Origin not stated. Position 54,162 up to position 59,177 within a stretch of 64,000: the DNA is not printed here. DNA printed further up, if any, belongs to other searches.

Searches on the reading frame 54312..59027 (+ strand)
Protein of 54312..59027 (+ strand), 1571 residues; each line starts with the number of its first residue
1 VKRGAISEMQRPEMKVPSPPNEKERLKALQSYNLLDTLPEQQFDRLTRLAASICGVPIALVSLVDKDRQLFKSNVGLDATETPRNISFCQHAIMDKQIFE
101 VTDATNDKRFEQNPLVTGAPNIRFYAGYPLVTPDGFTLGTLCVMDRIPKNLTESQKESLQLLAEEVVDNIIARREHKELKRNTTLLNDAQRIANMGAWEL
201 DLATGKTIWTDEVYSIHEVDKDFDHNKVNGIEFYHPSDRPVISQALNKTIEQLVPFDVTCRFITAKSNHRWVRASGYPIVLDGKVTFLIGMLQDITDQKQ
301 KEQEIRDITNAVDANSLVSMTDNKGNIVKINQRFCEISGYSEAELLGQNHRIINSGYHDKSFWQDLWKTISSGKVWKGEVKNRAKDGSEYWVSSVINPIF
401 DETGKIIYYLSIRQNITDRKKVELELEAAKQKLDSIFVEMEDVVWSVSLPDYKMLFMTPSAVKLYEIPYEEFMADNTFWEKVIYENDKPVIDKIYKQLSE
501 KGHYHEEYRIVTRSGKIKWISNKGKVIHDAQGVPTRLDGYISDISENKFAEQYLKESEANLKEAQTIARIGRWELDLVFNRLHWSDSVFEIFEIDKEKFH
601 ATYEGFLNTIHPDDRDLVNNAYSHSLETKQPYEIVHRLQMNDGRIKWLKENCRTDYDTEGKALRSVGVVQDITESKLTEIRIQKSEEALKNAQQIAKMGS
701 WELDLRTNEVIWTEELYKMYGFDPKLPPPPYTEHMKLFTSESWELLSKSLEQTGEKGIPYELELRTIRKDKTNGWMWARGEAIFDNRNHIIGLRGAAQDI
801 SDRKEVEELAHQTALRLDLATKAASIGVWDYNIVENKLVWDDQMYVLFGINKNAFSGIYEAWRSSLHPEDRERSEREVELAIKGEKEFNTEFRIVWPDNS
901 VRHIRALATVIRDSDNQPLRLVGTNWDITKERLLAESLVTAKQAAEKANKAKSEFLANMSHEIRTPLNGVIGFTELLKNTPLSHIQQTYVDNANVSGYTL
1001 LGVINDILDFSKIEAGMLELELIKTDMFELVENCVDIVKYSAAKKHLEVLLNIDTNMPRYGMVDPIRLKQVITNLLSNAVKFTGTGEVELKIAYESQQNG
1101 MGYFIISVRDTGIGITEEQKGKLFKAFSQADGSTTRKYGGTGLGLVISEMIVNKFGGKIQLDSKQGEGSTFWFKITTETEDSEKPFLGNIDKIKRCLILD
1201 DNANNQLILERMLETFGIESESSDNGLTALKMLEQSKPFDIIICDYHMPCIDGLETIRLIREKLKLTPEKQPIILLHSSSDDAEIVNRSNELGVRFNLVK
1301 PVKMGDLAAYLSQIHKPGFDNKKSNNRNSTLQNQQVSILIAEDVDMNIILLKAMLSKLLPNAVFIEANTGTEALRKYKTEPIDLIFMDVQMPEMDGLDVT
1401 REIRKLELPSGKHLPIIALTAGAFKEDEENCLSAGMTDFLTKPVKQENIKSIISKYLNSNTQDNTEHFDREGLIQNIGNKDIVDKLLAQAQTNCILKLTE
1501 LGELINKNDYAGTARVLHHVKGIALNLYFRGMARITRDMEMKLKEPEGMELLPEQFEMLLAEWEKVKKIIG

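Call 46: search_protein_families(library=pfam, proteins=[window:54312-59027:+], max_evalue=0.001)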
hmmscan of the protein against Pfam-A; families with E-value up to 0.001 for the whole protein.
window:54312-59027:+ (1571 aa): 10 families
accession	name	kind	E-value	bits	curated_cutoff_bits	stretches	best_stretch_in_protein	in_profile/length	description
PF08447.18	PAS_3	-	1.7e-92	304.3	25.6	6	838-925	2-89/89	PAS fold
PF00072.30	Response_reg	-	2.8e-42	143.8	30.2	2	1338-1453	1-110/111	Response regulator receiver domain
PF13426.13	PAS_9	-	8.2e-31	106.8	27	1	320-418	6-103/103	PAS domain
PF02518.31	HATPase_c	-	1e-28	100.4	26.4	1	1064-1176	2-108/111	Histidine kinase-, DNA gyrase B-, and HSP90-like ATPase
PF00512.31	HisKA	-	3.2e-21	75.6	26.9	1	951-1016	1-66/66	His Kinase A (phospho-acceptor) domain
PF08448.16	PAS_4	-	5.2e-21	75.4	23.1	1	318-420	8-109/110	PAS fold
PF00989.32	PAS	-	5.1e-20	72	22.6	1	314-411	10-108/113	PAS fold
PF01590.32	GAF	-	5.9e-13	49.9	22.4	1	39-166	2-129/133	GAF domain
PF13185.12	GAF_2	-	8.3e-06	26.5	28.6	1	43-166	8-131/136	GAF domain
PF01627.28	Hpt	-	0.00037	21.1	24.6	0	1498-1564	14-79/84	Hpt domain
